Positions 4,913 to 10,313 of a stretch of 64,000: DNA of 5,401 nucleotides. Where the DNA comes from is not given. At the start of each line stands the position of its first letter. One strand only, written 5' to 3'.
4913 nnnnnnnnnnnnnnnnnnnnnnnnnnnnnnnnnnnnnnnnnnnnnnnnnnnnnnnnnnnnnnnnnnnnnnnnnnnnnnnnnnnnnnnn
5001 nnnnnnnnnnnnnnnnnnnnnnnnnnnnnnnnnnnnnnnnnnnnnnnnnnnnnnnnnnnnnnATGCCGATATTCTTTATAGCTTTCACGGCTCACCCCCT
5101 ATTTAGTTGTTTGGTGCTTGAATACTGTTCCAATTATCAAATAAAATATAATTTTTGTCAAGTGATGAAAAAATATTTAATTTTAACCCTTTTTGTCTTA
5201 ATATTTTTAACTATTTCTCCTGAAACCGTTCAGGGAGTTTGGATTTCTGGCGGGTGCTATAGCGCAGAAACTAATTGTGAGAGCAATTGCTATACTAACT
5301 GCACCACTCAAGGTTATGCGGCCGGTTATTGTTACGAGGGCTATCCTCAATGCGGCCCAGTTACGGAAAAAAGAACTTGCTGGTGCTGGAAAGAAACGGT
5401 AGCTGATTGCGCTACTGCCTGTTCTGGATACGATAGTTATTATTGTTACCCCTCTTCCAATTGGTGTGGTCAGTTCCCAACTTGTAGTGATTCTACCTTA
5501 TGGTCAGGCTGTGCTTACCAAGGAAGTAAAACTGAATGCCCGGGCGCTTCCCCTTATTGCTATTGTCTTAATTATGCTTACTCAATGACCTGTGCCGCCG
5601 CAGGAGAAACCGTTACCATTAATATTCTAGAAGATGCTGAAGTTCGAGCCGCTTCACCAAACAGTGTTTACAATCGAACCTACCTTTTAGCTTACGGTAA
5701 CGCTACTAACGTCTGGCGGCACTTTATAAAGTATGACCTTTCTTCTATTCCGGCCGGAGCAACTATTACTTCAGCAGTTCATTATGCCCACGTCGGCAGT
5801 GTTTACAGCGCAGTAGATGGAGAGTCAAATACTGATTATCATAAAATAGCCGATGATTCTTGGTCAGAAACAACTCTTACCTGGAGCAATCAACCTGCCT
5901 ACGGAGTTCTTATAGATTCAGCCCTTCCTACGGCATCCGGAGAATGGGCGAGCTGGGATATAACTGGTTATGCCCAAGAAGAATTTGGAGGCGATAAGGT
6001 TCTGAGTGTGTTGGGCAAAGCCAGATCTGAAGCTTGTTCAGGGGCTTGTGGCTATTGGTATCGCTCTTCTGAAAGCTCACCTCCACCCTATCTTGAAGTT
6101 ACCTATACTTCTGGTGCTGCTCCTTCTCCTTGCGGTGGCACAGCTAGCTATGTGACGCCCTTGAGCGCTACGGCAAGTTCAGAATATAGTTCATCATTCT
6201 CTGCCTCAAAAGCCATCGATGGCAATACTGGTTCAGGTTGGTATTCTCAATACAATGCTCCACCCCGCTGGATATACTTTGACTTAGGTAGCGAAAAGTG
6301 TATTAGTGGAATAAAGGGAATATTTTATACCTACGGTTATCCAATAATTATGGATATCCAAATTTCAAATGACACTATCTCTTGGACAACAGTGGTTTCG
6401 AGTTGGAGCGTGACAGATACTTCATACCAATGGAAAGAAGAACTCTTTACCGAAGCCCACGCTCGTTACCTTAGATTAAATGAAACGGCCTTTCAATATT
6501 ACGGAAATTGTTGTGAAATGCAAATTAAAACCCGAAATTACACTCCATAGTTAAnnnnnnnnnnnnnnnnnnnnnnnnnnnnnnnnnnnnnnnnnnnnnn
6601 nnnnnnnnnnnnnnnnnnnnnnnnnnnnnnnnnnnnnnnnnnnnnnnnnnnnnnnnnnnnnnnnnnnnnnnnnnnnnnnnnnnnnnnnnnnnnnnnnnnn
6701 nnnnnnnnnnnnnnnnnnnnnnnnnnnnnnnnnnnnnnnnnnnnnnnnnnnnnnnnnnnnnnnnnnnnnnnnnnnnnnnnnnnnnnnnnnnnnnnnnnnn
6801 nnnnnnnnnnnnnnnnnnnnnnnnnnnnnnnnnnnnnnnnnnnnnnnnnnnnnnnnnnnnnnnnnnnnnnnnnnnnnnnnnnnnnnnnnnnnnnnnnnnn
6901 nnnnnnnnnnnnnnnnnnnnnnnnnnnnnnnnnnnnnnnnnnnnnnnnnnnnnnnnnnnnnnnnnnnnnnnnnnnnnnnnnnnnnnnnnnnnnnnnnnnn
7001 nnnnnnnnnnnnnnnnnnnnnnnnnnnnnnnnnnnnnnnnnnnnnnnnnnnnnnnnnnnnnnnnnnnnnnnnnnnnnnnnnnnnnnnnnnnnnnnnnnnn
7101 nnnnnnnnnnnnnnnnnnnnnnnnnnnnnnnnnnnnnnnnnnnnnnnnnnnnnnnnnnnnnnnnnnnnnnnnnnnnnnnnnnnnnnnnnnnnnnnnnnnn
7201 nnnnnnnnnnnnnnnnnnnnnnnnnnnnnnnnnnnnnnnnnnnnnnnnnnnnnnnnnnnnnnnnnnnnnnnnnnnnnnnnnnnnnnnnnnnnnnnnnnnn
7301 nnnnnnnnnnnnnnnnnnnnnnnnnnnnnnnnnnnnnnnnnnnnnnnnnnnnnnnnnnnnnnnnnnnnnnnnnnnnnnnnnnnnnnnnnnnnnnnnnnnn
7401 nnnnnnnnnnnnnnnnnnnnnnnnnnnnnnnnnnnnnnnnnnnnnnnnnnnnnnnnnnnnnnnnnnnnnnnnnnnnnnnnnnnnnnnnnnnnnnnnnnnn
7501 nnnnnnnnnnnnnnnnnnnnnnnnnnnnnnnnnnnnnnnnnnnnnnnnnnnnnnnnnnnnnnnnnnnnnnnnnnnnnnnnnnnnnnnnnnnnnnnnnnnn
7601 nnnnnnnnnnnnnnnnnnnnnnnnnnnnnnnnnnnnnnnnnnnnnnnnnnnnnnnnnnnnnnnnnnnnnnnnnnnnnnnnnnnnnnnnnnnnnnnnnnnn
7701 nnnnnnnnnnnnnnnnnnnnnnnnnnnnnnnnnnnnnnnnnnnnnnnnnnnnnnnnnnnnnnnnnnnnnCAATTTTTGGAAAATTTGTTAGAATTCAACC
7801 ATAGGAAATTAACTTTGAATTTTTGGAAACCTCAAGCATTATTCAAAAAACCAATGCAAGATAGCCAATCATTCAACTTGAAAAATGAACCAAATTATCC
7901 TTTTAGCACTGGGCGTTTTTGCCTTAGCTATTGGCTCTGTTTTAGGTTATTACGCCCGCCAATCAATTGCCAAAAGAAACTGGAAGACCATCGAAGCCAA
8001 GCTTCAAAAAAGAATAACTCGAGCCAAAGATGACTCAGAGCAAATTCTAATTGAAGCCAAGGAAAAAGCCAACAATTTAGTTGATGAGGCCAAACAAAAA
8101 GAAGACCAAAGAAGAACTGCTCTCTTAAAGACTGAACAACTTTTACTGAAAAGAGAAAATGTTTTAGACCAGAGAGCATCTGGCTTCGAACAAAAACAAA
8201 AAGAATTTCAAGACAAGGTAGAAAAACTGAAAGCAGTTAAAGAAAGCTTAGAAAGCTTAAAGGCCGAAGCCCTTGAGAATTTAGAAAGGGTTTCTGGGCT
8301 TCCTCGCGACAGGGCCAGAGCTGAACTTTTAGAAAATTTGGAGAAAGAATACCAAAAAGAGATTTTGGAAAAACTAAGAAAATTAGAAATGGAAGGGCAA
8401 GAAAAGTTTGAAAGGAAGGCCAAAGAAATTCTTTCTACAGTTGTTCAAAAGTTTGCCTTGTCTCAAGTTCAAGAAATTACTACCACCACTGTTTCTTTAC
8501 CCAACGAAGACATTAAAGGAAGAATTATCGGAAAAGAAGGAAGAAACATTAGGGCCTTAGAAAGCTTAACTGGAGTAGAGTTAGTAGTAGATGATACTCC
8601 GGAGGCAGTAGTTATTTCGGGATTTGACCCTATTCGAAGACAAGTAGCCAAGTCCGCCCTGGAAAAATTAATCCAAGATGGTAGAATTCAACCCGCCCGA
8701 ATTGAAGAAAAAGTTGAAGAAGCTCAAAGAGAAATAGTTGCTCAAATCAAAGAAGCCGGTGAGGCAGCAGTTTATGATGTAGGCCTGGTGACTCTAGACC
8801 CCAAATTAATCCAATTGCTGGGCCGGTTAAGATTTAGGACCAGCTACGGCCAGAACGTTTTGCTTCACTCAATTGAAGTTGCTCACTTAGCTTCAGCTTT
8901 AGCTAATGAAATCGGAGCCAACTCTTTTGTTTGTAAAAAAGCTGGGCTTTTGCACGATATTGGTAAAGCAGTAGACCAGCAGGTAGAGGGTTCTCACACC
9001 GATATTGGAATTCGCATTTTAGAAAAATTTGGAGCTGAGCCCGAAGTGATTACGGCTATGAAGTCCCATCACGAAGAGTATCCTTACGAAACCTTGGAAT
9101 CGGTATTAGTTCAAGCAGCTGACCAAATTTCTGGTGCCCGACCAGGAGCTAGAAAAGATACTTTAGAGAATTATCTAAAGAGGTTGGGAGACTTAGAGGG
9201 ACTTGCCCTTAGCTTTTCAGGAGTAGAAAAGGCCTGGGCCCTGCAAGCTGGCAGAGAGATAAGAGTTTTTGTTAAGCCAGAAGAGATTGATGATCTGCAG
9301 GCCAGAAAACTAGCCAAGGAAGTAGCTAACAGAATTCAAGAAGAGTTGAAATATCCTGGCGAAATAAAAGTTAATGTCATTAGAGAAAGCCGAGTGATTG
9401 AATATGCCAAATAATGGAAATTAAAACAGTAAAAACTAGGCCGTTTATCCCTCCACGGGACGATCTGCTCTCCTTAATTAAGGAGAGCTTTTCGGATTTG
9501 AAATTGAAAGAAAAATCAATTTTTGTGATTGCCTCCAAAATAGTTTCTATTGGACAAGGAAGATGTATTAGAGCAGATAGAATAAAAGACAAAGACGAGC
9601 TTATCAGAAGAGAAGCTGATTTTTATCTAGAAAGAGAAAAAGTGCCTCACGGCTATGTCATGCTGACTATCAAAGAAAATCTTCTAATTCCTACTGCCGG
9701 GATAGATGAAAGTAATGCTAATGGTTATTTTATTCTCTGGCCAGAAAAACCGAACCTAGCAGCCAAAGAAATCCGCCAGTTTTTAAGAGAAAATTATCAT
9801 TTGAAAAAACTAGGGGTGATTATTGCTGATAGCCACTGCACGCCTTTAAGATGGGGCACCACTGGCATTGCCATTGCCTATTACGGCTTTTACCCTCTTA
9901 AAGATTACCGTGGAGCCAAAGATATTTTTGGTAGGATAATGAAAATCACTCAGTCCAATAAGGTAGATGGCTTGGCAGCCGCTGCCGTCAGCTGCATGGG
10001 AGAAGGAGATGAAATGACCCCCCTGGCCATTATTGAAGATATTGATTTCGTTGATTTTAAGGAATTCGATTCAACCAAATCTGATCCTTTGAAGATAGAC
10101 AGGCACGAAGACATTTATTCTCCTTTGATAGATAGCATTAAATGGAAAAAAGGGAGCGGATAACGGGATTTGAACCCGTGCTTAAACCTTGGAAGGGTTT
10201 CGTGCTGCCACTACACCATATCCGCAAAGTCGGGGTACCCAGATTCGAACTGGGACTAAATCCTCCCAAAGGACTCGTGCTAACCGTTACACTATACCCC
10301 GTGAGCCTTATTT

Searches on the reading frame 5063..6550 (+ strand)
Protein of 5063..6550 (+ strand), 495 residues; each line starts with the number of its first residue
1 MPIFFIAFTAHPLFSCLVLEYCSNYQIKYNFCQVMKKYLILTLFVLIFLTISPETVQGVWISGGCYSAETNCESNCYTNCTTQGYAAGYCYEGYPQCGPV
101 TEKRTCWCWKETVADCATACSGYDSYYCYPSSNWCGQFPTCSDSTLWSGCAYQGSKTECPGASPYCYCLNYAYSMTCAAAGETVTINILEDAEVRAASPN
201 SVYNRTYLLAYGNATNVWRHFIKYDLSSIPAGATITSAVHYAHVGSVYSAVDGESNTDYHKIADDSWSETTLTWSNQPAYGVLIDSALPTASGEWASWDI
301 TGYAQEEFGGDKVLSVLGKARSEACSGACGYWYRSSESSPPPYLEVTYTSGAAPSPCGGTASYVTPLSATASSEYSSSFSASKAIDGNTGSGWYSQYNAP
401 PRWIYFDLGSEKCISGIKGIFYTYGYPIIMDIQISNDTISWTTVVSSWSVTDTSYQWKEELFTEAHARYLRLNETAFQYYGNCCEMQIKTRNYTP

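Call 54: search_protein_families(library=pfam, proteins=[window:5063-6550:+], max_evalue=0.00001)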
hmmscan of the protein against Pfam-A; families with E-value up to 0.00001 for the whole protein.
window:5063-6550:+ (495 aa): 3 families
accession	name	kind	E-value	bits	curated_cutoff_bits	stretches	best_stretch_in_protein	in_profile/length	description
PF24517.2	CBM96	-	1.6e-19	70.7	26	1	183-347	2-163/164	Carbohydrate-binding module family 96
PF00754.31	F5_F8_type_C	-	2.5e-16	60.4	28.2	1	368-485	1-126/127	F5/8 type C domain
PF22633.2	F5_F8_type_C_2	-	9.4e-12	45.8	27.8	1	383-472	1-91/91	NedA-like, galactose-binding domain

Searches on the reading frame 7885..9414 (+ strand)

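Call 54: search_protein_families(library=pfam, proteins=[window:7885-9414:+], max_evalue=0.00001)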
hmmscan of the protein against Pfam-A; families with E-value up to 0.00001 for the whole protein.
window:7885-9414:+ (509 aa): 4 families
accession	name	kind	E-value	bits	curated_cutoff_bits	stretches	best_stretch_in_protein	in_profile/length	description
PF12072.13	RNase_Y_N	-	2.8e-25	89.4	32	1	7-191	3-198/201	RNase Y N-terminal region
PF01966.28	HD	-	3e-18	66.6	22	1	327-416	3-114/116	HD domain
PF00013.35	KH_1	-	5.2e-09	36.2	21.5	1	200-260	1-65/66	KH domain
PF08668.18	HDOD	-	4.7e-06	26.7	22.9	0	325-363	95-134/196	HDOD domain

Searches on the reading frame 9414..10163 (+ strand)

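Call 54: search_protein_families(library=pfam, proteins=[window:9414-10163:+], max_evalue=0.00001)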
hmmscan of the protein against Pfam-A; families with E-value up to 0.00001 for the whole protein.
window:9414-10163:+ (249 aa): 1 family
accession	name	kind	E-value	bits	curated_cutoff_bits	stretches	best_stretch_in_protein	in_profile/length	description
PF01996.21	F420_ligase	-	5e-39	134.5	25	1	10-208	5-217/218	F420-0:Gamma-glutamyl ligase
